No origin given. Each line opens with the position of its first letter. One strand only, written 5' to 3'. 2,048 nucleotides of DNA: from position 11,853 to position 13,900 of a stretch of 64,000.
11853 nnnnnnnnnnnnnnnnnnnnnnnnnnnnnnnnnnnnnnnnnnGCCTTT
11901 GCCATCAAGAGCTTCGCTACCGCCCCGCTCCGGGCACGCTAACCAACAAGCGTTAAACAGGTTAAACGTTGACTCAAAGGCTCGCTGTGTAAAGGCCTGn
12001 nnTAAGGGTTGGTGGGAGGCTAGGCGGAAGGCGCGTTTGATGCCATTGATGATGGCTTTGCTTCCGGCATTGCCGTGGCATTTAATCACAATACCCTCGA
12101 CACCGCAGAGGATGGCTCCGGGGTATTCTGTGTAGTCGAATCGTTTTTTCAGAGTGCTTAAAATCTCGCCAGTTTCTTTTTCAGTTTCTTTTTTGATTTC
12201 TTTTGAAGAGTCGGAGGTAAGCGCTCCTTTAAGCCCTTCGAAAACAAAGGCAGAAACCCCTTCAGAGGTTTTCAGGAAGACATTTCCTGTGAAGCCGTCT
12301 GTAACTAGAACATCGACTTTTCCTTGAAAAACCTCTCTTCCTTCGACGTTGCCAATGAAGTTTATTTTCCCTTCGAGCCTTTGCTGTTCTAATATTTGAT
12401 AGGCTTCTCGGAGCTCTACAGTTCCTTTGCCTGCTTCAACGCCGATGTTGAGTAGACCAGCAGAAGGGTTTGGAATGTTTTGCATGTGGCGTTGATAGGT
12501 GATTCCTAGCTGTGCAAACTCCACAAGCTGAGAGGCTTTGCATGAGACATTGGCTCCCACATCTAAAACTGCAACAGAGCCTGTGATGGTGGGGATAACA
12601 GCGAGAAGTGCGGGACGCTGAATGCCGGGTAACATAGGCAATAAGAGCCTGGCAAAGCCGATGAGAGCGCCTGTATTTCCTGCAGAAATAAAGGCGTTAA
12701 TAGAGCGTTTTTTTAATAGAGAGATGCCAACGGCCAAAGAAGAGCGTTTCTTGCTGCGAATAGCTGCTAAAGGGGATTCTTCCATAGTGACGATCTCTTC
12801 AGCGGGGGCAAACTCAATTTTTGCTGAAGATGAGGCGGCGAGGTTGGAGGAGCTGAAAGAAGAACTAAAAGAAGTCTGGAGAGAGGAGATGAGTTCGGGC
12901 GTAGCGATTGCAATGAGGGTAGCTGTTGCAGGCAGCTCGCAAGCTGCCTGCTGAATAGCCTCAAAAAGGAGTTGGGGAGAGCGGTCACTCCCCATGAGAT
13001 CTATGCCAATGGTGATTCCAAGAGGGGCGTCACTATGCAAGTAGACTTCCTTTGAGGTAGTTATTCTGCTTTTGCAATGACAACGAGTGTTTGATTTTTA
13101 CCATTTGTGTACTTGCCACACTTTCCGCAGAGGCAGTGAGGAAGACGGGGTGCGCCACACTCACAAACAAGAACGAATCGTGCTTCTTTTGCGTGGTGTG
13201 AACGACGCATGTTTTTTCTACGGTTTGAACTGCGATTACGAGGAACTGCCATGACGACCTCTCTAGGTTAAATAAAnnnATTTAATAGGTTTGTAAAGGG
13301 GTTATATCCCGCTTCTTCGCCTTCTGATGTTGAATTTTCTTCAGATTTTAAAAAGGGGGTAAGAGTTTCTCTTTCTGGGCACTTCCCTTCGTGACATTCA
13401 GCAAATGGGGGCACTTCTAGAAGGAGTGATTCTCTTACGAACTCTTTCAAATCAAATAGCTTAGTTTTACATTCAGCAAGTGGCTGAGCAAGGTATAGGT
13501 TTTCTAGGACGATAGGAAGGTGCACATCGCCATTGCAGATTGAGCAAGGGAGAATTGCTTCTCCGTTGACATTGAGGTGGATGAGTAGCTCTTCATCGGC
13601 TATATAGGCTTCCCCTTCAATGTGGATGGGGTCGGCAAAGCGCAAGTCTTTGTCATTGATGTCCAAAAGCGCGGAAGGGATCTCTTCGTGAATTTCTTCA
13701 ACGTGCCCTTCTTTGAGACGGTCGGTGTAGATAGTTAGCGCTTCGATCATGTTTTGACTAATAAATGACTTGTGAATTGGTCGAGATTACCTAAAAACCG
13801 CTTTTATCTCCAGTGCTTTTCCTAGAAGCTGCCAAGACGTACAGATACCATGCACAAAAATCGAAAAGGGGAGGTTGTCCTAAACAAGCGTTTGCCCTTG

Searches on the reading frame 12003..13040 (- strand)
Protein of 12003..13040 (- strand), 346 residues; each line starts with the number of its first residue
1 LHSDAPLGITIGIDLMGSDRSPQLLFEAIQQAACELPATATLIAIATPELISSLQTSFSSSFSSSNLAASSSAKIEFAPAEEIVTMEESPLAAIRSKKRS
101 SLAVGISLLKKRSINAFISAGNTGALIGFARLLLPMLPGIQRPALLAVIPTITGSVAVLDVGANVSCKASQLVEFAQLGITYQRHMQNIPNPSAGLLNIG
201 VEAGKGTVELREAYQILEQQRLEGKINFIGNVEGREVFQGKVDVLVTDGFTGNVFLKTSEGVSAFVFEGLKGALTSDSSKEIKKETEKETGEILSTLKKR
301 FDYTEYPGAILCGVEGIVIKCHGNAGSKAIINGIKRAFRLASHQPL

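Call 13: search_protein_families(library=pfam, proteins=[window:12003-13040:-], max_evalue=0.01)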
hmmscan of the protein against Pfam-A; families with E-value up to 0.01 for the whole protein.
window:12003-13040:- (346 aa): 1 family
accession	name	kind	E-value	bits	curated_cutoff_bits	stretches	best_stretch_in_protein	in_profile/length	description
PF02504.20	FA_synthesis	-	6e-88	295.5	29.1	1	10-345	2-321/324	Fatty acid synthesis protein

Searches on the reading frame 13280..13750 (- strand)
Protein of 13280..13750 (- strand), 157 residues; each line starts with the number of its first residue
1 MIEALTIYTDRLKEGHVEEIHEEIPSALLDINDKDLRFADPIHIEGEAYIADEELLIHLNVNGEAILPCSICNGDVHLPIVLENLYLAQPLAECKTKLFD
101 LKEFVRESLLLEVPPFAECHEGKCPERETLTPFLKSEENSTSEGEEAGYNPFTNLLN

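Call 13: search_protein_families(library=pfam, proteins=[window:13280-13750:-], max_evalue=0.01)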
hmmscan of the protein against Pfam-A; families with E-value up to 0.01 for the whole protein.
window:13280-13750:- (157 aa): 1 family
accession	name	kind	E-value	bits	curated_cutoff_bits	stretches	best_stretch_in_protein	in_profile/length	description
PF02620.22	YceD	-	9.1e-08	32.6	33.2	1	58-155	2-115/119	Large ribosomal RNA subunit accumulation protein YceD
